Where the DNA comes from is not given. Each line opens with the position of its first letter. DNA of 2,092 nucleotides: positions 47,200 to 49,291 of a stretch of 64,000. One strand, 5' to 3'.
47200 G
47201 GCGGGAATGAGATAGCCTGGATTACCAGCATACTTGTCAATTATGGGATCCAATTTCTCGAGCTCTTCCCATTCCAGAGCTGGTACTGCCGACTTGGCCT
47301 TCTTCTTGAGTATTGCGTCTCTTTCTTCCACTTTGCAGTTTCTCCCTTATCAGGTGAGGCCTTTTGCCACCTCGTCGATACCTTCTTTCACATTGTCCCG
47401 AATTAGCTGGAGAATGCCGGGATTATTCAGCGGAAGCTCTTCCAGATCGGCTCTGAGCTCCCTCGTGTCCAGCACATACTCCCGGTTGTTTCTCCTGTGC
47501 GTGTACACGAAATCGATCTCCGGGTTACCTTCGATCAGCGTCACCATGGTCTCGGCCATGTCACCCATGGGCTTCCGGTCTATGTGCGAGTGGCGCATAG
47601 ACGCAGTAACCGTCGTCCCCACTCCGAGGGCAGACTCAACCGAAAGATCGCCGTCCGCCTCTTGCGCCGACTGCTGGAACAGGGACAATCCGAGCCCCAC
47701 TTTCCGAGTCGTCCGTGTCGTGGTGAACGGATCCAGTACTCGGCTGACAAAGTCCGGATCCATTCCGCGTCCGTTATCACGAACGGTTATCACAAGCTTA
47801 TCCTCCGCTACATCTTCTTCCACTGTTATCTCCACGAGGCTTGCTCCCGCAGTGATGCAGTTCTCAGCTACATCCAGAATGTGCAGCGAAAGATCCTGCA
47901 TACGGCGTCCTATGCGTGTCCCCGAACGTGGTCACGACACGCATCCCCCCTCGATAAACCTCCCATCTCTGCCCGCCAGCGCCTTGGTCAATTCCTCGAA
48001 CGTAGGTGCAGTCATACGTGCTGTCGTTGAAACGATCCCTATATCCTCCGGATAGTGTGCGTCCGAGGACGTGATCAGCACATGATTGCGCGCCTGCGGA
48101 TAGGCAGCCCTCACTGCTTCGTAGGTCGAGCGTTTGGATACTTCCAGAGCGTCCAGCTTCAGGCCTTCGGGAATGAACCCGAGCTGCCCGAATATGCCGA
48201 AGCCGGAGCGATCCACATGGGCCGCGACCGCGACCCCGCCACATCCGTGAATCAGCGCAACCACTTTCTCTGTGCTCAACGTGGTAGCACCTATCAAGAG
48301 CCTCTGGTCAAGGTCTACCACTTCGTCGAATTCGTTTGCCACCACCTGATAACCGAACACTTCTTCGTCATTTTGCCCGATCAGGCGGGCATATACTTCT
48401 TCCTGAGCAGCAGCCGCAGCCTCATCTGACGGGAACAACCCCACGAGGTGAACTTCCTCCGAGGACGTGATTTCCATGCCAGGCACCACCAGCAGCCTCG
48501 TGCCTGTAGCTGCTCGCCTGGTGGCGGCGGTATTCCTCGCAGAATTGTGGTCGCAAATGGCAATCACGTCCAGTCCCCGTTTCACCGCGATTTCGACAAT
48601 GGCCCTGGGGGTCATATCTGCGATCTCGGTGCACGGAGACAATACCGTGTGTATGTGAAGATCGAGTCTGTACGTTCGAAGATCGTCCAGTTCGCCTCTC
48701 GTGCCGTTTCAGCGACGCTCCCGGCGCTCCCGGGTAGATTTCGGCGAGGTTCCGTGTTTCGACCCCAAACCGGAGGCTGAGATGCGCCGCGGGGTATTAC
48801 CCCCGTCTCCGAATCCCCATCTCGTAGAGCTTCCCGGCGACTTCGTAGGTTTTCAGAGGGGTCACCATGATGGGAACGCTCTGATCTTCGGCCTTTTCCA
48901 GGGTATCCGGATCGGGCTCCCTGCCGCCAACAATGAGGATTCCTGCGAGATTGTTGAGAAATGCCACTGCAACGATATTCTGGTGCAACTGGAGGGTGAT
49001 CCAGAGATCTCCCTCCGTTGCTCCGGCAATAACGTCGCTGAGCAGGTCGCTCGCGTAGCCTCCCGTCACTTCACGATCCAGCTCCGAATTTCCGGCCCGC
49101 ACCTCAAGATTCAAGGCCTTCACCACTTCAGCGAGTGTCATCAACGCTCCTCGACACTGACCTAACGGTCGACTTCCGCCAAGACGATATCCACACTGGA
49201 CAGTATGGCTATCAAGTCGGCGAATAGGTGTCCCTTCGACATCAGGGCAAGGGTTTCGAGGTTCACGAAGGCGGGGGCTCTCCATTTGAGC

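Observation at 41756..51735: Mosaic complex I operon: Hnd/bifurcating-hydrogenase-type N-module plus a kinase/phosphatase-like regulatory set inserted between nuoD and nuoH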

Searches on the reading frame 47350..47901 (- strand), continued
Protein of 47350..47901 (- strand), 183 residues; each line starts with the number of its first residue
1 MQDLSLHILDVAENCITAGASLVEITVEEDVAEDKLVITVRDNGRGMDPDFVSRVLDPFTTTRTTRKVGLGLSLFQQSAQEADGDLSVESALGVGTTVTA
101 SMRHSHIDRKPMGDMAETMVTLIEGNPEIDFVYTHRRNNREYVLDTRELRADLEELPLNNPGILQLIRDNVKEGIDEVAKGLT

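Call 65: search_protein_representatives(protein=window:47350-47901:-)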
Query: 183 residues. Proteins with E-value up to 0.001 (for the whole library): 63589; up to 1e-10: 1699; up to 1e-30: 336. The best 150 are listed.
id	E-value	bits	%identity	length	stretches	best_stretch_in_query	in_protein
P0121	1.9e-57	210.1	54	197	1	1-175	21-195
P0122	7.7e-53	195.1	52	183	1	1-174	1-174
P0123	5.7e-52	192.3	54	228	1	1-173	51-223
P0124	6.8e-52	192.1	48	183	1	1-179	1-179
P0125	7.3e-52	192.0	48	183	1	1-180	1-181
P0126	7.8e-52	191.9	54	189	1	1-169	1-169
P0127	4.2e-51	189.5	50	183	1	1-178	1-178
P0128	1.3e-50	187.9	46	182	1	1-180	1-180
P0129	6.6e-50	185.6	48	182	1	1-182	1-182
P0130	6.7e-50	185.6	45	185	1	2-180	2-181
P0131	7.4e-50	185.5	51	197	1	1-175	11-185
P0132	1.1e-49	184.9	49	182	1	1-178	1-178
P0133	1.6e-49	184.3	52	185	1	1-174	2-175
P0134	2.8e-49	183.6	49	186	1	1-179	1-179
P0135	3.1e-49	183.4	49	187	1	1-176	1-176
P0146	2.1e-47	177.4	49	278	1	1-178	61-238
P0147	4.5e-47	176.4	47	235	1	1-178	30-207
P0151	1.7e-46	174.5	43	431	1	1-178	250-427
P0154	4.4e-46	173.2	53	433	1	1-174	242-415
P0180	1.6e-43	164.8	47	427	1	2-176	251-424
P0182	4.7e-43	163.3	47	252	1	1-174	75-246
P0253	8.2e-38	146.3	44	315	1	1-178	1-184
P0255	1.2e-37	145.7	42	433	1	2-174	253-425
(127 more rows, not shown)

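Call 66: search_protein_families(library=pfam, proteins=[P0151, P0154, P0180, P0255, P0253, P0146, P0182, P0147], max_evalue=0.001)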
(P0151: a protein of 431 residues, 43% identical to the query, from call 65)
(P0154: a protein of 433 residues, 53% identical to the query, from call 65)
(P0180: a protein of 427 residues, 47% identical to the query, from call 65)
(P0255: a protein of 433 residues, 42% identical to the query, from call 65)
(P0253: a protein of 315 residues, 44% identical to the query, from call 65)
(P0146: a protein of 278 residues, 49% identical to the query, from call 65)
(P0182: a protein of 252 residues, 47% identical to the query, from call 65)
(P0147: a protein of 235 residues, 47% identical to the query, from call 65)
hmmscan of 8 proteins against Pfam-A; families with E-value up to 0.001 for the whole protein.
P0151 (431 aa): 3 families
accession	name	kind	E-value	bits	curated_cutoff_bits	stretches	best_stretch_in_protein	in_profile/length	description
PF02518.31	HATPase_c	-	5.1e-17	62.8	26.4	1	256-352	9-108/111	Histidine kinase-, DNA gyrase B-, and HSP90-like ATPase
PF02811.25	PHP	-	2.8e-10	41.2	26.4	1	9-82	1-77/164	PHP domain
PF13589.12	HATPase_c_3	-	2.3e-08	34.6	25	1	257-315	7-63/137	Histidine kinase-, DNA gyrase B-, and HSP90-like ATPase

P0154 (433 aa): 5 families
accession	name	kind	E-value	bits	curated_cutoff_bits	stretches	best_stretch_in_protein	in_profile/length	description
PF02518.31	HATPase_c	-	1.2e-16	61.5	26.4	1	249-345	10-109/111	Histidine kinase-, DNA gyrase B-, and HSP90-like ATPase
PF13263.12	PHP_C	-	2.1e-10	40.4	21.3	1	185-229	9-53/56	PHP-associated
PF13589.12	HATPase_c_3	-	6.4e-07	29.9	25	1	249-298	7-55/137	Histidine kinase-, DNA gyrase B-, and HSP90-like ATPase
PF02811.25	PHP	-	9.6e-05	23.2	26.4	1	1-73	2-77/164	PHP domain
PF13581.12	HATPase_c_2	-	0.00029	21.3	27.4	1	262-323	54-112/127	Histidine kinase-like ATPase domain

P0180 (427 aa): 4 families
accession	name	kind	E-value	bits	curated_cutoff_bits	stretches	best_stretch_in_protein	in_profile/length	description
PF02518.31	HATPase_c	-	5.6e-16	59.4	26.4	1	254-350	7-107/111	Histidine kinase-, DNA gyrase B-, and HSP90-like ATPase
PF02811.25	PHP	-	5.7e-08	33.7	26.4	1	9-86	1-81/164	PHP domain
PF13263.12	PHP_C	-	4.7e-07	29.7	21.3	1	198-234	14-50/56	PHP-associated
PF13589.12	HATPase_c_3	-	5.4e-06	26.9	25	1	257-314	7-63/137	Histidine kinase-, DNA gyrase B-, and HSP90-like ATPase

P0255 (433 aa): 3 families
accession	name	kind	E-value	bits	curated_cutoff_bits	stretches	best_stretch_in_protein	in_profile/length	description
PF02518.31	HATPase_c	-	2e-15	57.6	26.4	1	257-355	8-109/111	Histidine kinase-, DNA gyrase B-, and HSP90-like ATPase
PF02811.25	PHP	-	4.2e-09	37.4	26.4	1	7-97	1-94/164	PHP domain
PF13589.12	HATPase_c_3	-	1.7e-07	31.8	25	1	259-359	7-109/137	Histidine kinase-, DNA gyrase B-, and HSP90-like ATPase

P0253 (315 aa): 2 families
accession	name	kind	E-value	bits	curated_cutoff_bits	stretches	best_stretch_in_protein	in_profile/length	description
PF02518.31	HATPase_c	-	1.1e-12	48.7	26.4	1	10-104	12-109/111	Histidine kinase-, DNA gyrase B-, and HSP90-like ATPase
PF13589.12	HATPase_c_3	-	5.2e-05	23.7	25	1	8-67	7-64/137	Histidine kinase-, DNA gyrase B-, and HSP90-like ATPase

P0146 (278 aa): 2 families
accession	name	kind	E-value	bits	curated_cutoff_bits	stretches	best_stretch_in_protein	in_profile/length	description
PF02518.31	HATPase_c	-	1.6e-14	54.7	26.4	1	68-164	10-109/111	Histidine kinase-, DNA gyrase B-, and HSP90-like ATPase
PF13589.12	HATPase_c_3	-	2.2e-07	31.4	25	1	68-127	7-64/137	Histidine kinase-, DNA gyrase B-, and HSP90-like ATPase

P0182 (252 aa): 4 families
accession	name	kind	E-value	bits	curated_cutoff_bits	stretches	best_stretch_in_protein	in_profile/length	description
PF02518.31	HATPase_c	-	9.3e-19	68.3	26.4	1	81-178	9-109/111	Histidine kinase-, DNA gyrase B-, and HSP90-like ATPase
PF13589.12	HATPase_c_3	-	1.9e-06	28.4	25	1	82-131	7-55/137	Histidine kinase-, DNA gyrase B-, and HSP90-like ATPase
PF13263.12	PHP_C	-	5.7e-05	23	21.3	1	20-60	11-51/56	PHP-associated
PF13581.12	HATPase_c_2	-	0.00057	20.3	27.4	1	104-175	61-126/127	Histidine kinase-like ATPase domain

P0147 (235 aa): 3 families
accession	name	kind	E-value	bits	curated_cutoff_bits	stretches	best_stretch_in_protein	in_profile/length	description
PF02518.31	HATPase_c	-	1.9e-17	64.2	26.4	1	37-132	10-108/111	Histidine kinase-, DNA gyrase B-, and HSP90-like ATPase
PF13589.12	HATPase_c_3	-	8.8e-09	35.9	25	1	37-95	7-63/137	Histidine kinase-, DNA gyrase B-, and HSP90-like ATPase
PF13581.12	HATPase_c_2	-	7.4e-05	23.2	27.4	1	32-130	31-126/127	Histidine kinase-like ATPase domain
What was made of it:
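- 47350..47901 (-): small stand-alone GHKL ATPase (183 aa), the 'hisK'/HydE of Bfu operons. There are 336 representative clusters at E<=1e-30, four of them PHP-GHKL fusions (calls 65, 66).
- PHP-GHKL fusion proteins occur in four separate 50%-identity clusters (calls 65, 66). PHP and GHKL are fused in some lineages (call 66).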

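Call 70: search_protein_families(library=pfam, proteins=[L069:2232-3380:+, L069:5514-5882:+, L069:5913-6764:+, L069:6766-7167:+, L069:7207-8175:+, L069:8572-9237:+, L064:766-2820:+, L064:2860-4233:+, L064:4230-4787:+, L064:5104-6036:+], max_evalue=0.0001)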
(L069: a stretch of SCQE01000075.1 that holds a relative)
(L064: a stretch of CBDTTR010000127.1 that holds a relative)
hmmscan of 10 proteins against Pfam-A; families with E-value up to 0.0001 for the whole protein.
L069:2232-3380:+ (382 aa): 3 families
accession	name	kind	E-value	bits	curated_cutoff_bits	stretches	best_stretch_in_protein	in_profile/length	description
PF02518.31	HATPase_c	-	5.1e-24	85.3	26.4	1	263-372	2-109/111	Histidine kinase-, DNA gyrase B-, and HSP90-like ATPase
PF00672.30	HAMP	-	3.6e-15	56.5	25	1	64-114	2-52/53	HAMP domain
PF00512.31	HisKA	-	4.6e-13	49.4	26.9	1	154-219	2-65/66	His Kinase A (phospho-acceptor) domain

L069:5514-5882:+ (122 aa): 2 families
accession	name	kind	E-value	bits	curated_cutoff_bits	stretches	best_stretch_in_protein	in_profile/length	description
PF00072.30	Response_reg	-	1.4e-27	96.4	30.2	1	7-116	1-110/111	Response regulator receiver domain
PF23198.2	PDE8A_N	-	7.6e-07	29.6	29.6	1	7-82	13-89/147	PDE8A-like, N-terminal domain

L069:5913-6764:+ (283 aa): 1 family
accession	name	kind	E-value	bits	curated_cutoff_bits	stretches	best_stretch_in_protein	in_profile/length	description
PF00793.26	DAHP_synth_1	-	1.6e-71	240.8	25.5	1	14-265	16-264/270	DAHP synthetase I family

L069:6766-7167:+ (133 aa): 0 families

L069:7207-8175:+ (322 aa): 2 families
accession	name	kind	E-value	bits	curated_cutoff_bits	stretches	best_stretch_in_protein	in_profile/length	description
PF01380.27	SIS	-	1.4e-29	103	25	1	39-169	3-131/131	SIS domain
PF00571.33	CBS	-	6e-18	65.4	24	1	267-318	2-53/57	CBS domain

L069:8572-9237:+ (221 aa): 1 family
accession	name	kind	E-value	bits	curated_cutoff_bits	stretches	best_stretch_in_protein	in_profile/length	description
PF01066.26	CDP-OH_P_transf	-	2.6e-42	145.2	22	1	49-207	1-152/152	CDP-alcohol phosphatidyltransferase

L064:766-2820:+ (684 aa): 6 families
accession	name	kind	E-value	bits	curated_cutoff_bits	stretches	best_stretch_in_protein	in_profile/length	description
PF17202.10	sCache_3_3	-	1.4e-33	115.8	28.8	1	220-333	3-106/107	Single cache domain 3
PF02518.31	HATPase_c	-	8.2e-23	81.4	26.4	1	562-668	3-109/111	Histidine kinase-, DNA gyrase B-, and HSP90-like ATPase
PF17201.10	Cache_3-Cache_2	-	2.1e-22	80.2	27.7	1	210-329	68-189/299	Cache 3/Cache 2 fusion domain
PF00672.30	HAMP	-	5.2e-15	55.9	25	1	357-406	3-52/53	HAMP domain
PF00512.31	HisKA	-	4.3e-13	49.5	26.9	1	446-515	2-63/66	His Kinase A (phospho-acceptor) domain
PF17203.10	sCache_3_2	-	6.9e-09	36.4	28.4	1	231-324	41-128/140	Single cache domain 3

L064:2860-4233:+ (457 aa): 7 families
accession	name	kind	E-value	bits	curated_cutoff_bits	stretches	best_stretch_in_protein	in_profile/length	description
PF00158.32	Sigma54_activat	-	2.2e-71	239.4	20.2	1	145-312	1-168/168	Sigma-54 interaction domain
PF00072.30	Response_reg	-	5.5e-29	101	30.2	1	7-114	1-108/111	Response regulator receiver domain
PF25601.1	AAA_lid_14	-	5.3e-28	97.1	27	1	317-388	1-72/87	AAA+ ATPase lid domain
PF14532.12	Sigma54_activ_2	-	1.8e-26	93.5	25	1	146-316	1-138/138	Sigma-54 interaction domain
PF02954.25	HTH_8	-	5.4e-13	48.9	22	1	402-442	2-42/42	Bacterial regulatory protein, Fis family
PF07728.20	AAA_5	-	6.9e-08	33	22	1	169-287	2-123/139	AAA domain (dynein-related subfamily)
PF13384.12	HTH_23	-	6.1e-06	26.3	24.6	1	402-444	2-43/50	Homeodomain-like domain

L064:4230-4787:+ (185 aa): 1 family
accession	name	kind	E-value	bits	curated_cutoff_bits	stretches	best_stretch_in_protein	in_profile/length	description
PF07998.17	Peptidase_M54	-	2.8e-26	93.2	24.4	1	52-174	71-192/194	Peptidase family M54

L064:5104-6036:+ (310 aa): 1 family
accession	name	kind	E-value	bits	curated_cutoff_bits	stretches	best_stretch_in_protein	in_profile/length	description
PF01597.25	GCV_H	-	2.9e-23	82.5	22.2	1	143-263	2-121/122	Glycine cleavage H-protein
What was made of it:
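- Some accessory sets sit next to two-component genes (call 70). Some sets lie beside two-component signalling genes (call 70).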

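Call 73: find_encoding_contigs(protein=P0026, flank=10000, max_places=2)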
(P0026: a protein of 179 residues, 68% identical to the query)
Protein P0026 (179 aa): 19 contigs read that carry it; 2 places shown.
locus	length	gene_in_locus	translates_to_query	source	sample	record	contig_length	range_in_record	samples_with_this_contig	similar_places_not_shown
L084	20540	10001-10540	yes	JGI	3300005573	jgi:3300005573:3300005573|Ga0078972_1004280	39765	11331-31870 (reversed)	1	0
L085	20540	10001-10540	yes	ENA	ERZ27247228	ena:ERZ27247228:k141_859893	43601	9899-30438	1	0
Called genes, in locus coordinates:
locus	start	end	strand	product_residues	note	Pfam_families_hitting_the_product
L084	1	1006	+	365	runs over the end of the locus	PF01075:Glyco_transf_9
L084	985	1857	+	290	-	PF00535:Glycos_transf_2, PF10111:Glyco_tranf_2_2, PF13641:Glyco_tranf_2_3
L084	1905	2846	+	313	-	PF06293:Kdo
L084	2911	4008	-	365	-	PF04055:Radical_SAM (weak), PF20903:SPL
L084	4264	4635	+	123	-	PF07085:DRTGG (weak)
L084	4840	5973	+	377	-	PF00571:CBS, PF13581:HATPase_c_2 (weak), PF02518:HATPase_c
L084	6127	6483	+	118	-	PF00507:Oxidored_q4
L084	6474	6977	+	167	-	PF01058:Oxidored_q6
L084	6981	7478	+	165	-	PF00329:Complex1_30kDa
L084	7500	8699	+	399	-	PF00346:Complex1_49kDa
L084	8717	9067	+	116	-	PF02603:Hpr_kinase_N (faint), PF07085:DRTGG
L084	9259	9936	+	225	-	PF13263:PHP_C (weak)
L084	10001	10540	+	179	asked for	PF02518:HATPase_c, PF13589:HATPase_c_3 (weak)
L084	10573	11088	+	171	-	PF01257:2Fe-2S_thioredx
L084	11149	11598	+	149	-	-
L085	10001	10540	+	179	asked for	PF02518:HATPase_c, PF13589:HATPase_c_3 (weak)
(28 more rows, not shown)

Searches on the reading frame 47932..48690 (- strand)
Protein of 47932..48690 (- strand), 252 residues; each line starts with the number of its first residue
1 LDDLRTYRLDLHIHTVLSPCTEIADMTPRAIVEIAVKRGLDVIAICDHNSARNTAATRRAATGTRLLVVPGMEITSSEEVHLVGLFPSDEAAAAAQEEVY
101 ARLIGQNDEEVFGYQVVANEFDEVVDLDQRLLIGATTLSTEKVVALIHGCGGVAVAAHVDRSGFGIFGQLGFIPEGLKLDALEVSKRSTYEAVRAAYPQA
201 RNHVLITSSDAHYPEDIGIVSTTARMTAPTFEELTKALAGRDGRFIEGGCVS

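Call 4: search_protein_families(library=pfam, proteins=[window:47932-48642:-], max_evalue=0.01)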
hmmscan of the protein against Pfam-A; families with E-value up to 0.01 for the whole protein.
window:47932-48642:- (236 aa): 2 families
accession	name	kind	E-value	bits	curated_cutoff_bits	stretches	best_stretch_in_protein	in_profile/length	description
PF13263.12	PHP_C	-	0.00027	20.9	21.3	1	185-222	14-51/56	PHP-associated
PF02811.25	PHP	-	0.0008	20.2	26.4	1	8-92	13-93/164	PHP domain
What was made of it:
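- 47932..48690 (-): PHP-family metal-dependent phosphoesterase (about 252 aa if translation starts at CTG 48690). Pfam PHP and PHP_C, weak on the truncated ORF (call 4).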

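Call 36: search_protein_families(library=ncbifam, proteins=[window:47932-48690:-], max_evalue=0.001)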
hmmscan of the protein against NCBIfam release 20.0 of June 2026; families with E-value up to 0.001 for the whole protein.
window:47932-48690:- (252 aa): 12 families
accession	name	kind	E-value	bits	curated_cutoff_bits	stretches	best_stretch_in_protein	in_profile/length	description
NF045780.1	TrlF_fam_ATP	equivalog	1.6e-16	60.3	350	1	7-218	6-240/944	TrlF family AAA-like ATPase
NF038032.1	CehA_McbA_metalo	domain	2.5e-13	50.1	80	1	7-85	3-77/315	CehA/McbA family metallohydrolase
NF042955.1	Ppl_antiphage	equivalog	1.1e-12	46.8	1000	1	7-242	5-236/882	anti-phage protein Ppl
NF041577.1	nside_bi_sphtase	equivalog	8.6e-12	44.8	400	1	8-87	3-81/276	3',5'-nucleoside bisphosphate phosphatase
NF047791.1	RNaseRnm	equivalog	8.9e-11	41.5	375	1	9-86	3-81/275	RNase RNM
NF045781.1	Spaf1101_AAA_ATP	equivalog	4.5e-05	22.1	475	1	38-239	104-297/836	Spaf_1101 family AAA-like ATPase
TIGR01405.1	polC_Gram_pos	equivalog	5.8e-05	21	1043.45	1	5-79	101-173/1211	DNA polymerase III subunit alpha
NF006702.0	PRK09248.1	domain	6.8e-05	22.5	264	0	7-53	3-46/246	PHP domain-containing protein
NF041661.1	Cycl_ph_dihydrol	equivalog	0.00054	19.4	500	1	10-113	1-104/259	phosphoribosyl 1,2-cyclic phosphate 1,2-diphosphodiesterase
NF004981.0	PRK06361.1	equivalog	0.00065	19.1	117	0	9-75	2-72/217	histidinol phosphate phosphatase domain-containing protein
TIGR01856.1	hisJ_fam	subfamily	0.00076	19.3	90.2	0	10-51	2-40/252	histidinol-phosphatase HisJ family protein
NF006251.0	PRK08392.1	equivalog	0.00097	18.7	212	0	9-49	2-38/216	hypothetical protein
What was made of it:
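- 47932..48690 (-): NCBIfam hits are TrlF/Ppl N-terminal PHP and nucleoside bisphosphate phosphatase, all below cutoff (call 36).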

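Call 61: search_solved_structures(query=window:47932-48690:-, max_evalue=0.01)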
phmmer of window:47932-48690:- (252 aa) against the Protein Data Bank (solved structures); distinct sequences matched with E-value up to 0.01: 6.
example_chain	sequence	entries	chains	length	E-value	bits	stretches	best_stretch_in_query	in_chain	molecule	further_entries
3e0f_A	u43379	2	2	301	4.8e-10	42.5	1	9-83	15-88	Putative Metal-dependent Phosphoesterase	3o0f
7ug9_A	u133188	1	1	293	1.3e-06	31.3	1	9-85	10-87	5'-3' exoribonuclease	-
9etk_A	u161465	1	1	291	3.2e-06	30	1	8-92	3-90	Metal-dependent phosphoesterases (PHP family)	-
2yb1_A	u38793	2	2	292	0.00059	22.6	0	9-97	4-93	AMIDOHYDROLASE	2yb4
6ne2_B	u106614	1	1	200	0.004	19.9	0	17-103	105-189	Designed repeat protein binder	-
6ne4_B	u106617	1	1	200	0.0041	19.8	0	17-103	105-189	Designed repeat binding protein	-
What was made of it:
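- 47932..48690 (-): Nearest solved relatives are 3e0f, RNase AM 7ug9 and the pAp phosphatase 2yb1 (call 61).
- The PHP protein's closest characterised relatives hydrolyse nucleotides or RNA, not phosphoproteins (calls 36, 61).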

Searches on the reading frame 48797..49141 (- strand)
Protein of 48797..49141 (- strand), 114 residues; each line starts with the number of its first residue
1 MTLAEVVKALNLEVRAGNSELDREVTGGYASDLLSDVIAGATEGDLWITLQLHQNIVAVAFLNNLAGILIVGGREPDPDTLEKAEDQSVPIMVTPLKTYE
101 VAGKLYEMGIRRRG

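Call 36: search_protein_families(library=ncbifam, proteins=[window:48797-49141:-], max_evalue=0.001)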
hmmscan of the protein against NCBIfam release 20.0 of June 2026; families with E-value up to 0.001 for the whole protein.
window:48797-49141:- (114 aa): 2 families
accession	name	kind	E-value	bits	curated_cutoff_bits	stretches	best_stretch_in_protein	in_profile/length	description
NF038279.1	TF_CBS_SpxR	exception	1.4e-06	27.3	600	1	1-103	71-172/427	CBS-HotDog domain-containing transcription factor SpxR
NF004167.0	PRK05632.1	equivalog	0.00023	19.9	418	1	2-108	223-339/708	phosphate acetyltransferase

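Call 74: find_homologous_proteins(query=window:48797-49141:-, max_evalue=0.001)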
Query window:48797-49141:- (114 aa): 3961 proteins with E <= 0.001 among 3973 candidates; the best 120 are listed.
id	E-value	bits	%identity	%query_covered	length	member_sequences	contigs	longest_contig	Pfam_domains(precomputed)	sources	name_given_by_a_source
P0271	2.7e-66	238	100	100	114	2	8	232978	PF07085.18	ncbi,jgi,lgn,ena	ncbi:MAG: DRTGG domain-containing protein [Thermodesulfobacteriota bacterium]|jgi:predicted transcri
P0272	3.0e-56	206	83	100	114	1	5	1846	PF07085.18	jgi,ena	jgi:predicted transcriptional regulator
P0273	6.8e-56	204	87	99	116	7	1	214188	PF07085.18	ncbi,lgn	-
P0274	1.1e-55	204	84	100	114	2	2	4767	PF07085.18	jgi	jgi:predicted transcriptional regulator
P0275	2.8e-55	202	84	99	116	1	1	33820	PF07085.18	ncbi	ncbi:MAG: DRTGG domain-containing protein [Pseudomonadota bacterium]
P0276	3.9e-55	202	83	98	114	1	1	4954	PF07085.18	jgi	jgi:predicted transcriptional regulator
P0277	3.9e-55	202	83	99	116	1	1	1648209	PF07085.18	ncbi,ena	-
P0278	4.1e-55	202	83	100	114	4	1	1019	PF07085.18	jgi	jgi:predicted transcriptional regulator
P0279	5.4e-55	202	83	98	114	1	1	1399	PF07085.18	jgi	jgi:predicted transcriptional regulator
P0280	6.5e-55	201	83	99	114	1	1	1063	PF07085.18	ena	-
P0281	3.6e-54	199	84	98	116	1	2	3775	PF07085.18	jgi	-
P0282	4.1e-54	199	82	100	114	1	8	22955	PF07085.18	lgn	-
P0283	8.0e-54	198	84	98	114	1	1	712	PF07085.18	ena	-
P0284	8.8e-54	198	81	99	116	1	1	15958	PF07085.18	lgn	-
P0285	1.1e-53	197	79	99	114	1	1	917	PF07085.18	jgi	jgi:predicted transcriptional regulator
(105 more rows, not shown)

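Call 82: predict_structure(alignment_id=A3)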
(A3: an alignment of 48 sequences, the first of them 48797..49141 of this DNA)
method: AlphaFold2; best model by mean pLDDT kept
length: 114 residues; sequences in the alignment: 48
mean_pLDDT: 96.5   pTM: 0.90
mean pLDDT of the five models: 96.5, 96.5, 94.9, 92.2, 90.9
residues with pLDDT >= 90: 110; 70-90: 3; 50-70: 1; < 50: 0
segments of 3 or more residues with pLDDT < 50: none
pLDDT, mean of each block of 10 residues (from residue 1): 98 97 96 97 97 97 98 97 98 98 96 75
secondary structure, 60 per line:
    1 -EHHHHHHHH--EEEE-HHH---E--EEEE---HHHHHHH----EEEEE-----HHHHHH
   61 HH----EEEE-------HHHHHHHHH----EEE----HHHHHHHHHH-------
elements in order: H3-10 E13-16 E27-30 H34-40 E45-49 H55-62 E67-70 H78-86 E91-93 H98-107
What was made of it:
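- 48797..49141 (-): DRTGG single-domain protein (114 aa), 20 bp after nuoD. AF2 pLDDT 96.5 (call 82).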
